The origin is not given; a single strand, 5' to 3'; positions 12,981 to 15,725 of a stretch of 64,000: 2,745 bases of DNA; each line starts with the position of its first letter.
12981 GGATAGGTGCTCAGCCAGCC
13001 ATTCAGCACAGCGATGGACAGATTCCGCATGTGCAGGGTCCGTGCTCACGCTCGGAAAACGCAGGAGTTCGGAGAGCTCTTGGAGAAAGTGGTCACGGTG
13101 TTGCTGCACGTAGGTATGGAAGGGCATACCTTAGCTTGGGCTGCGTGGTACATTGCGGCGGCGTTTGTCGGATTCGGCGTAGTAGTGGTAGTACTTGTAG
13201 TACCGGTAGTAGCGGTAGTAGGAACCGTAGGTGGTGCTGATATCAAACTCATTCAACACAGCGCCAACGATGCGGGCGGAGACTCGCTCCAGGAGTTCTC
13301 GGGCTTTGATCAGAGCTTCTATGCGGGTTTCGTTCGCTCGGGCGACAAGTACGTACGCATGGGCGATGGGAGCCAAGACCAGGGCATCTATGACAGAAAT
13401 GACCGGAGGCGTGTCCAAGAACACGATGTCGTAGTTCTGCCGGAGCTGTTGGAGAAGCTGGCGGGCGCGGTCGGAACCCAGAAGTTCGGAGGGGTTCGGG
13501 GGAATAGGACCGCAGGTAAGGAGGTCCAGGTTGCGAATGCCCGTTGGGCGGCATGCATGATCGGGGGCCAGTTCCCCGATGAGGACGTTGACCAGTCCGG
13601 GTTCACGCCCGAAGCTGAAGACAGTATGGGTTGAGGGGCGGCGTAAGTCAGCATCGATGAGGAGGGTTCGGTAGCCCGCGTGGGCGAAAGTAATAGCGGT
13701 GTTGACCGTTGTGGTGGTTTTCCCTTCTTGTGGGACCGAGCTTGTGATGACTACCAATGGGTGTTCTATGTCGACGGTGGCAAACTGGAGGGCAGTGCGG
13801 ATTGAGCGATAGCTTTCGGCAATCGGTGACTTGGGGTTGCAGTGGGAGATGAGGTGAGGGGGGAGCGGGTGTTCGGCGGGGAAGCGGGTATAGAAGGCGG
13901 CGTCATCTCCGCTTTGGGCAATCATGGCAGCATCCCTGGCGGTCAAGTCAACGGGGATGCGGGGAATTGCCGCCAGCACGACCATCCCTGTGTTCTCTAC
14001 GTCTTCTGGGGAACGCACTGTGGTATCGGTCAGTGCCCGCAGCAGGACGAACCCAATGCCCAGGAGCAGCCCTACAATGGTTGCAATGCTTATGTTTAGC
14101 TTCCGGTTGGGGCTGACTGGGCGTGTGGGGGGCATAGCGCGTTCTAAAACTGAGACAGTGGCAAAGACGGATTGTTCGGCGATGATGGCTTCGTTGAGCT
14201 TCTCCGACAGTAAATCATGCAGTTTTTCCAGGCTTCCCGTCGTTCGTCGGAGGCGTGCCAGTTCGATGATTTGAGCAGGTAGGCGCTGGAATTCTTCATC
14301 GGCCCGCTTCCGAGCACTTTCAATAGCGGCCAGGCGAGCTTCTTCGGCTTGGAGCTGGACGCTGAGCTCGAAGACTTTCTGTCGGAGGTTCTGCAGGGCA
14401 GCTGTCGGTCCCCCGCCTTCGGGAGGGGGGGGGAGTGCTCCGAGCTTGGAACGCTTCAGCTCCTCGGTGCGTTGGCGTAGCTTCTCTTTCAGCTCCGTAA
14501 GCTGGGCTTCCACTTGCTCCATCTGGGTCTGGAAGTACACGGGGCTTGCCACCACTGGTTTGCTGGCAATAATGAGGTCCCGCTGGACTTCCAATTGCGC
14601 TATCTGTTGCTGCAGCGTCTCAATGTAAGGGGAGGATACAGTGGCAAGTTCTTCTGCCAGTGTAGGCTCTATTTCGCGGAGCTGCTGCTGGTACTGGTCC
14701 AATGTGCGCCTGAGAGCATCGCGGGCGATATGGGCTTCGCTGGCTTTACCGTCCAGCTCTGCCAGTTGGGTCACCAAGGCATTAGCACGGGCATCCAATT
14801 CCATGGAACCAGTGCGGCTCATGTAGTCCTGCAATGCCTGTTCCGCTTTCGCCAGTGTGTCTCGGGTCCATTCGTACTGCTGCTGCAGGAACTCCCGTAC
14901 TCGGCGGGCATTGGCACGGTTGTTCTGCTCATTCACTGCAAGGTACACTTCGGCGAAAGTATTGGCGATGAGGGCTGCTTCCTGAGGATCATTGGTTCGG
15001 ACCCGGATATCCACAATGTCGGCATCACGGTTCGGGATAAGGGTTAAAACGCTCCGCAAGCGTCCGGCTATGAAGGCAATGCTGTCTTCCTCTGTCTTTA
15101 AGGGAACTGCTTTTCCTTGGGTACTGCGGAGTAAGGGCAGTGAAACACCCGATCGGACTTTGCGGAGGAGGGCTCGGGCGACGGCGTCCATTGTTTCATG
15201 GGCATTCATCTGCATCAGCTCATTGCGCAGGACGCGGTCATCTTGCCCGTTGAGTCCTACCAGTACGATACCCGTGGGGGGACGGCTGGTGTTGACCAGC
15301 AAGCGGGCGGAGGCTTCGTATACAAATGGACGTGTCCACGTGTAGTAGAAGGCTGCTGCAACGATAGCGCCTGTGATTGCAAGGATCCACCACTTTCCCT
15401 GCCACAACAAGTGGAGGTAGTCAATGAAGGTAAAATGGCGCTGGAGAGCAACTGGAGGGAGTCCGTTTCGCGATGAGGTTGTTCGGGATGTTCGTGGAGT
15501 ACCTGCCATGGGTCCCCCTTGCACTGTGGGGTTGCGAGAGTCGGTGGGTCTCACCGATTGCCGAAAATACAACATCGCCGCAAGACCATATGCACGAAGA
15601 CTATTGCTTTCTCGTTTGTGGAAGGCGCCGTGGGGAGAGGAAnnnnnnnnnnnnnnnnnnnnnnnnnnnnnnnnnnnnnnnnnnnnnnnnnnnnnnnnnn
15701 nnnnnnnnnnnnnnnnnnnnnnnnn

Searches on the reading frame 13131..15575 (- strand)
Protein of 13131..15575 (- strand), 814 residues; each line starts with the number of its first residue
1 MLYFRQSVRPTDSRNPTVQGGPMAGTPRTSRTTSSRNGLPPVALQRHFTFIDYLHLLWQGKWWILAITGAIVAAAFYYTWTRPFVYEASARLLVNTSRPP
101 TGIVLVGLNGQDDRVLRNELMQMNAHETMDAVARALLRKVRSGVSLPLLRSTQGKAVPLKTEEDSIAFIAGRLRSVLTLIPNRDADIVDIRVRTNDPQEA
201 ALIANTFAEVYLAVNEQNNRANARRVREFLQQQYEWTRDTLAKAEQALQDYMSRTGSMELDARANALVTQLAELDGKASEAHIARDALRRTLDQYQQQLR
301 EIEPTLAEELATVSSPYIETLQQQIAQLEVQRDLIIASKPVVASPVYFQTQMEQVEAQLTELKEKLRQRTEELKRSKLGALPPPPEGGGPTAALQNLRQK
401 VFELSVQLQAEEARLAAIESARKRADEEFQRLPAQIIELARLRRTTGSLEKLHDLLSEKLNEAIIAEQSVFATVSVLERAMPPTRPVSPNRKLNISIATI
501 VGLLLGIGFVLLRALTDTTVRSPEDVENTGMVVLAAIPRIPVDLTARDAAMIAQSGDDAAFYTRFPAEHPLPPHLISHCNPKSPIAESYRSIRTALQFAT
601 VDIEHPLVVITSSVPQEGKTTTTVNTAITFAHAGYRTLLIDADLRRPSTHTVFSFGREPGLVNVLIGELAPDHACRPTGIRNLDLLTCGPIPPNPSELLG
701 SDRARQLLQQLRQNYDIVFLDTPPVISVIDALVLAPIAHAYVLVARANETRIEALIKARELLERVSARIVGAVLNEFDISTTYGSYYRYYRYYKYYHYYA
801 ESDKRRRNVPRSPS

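Call 18: search_protein_families(library=pfam, proteins=[window:13131-15575:-], max_evalue=0.01)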
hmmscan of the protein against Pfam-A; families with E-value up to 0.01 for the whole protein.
window:13131-15575:- (814 aa): 5 families
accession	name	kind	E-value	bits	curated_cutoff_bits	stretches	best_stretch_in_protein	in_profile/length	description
PF13614.12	AAA_31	-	7.3e-13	49.3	27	1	618-744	14-145/177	AAA domain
PF13807.11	GNVR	-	6e-10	39.4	27.7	1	441-514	8-81/82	G-rich domain on putative tyrosine kinase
PF01656.29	CbiA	-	9e-09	35.8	25.4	1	617-789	10-95/125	CobQ/CobB/MinD/ParA nucleotide binding domain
PF02706.20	Wzz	-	2.1e-07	31.6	25.5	1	49-118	4-67/91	Chain length determinant protein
PF10609.15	ParA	-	5.4e-07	29.7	27.1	1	617-775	15-173/246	NUBPL iron-transfer P-loop NTPase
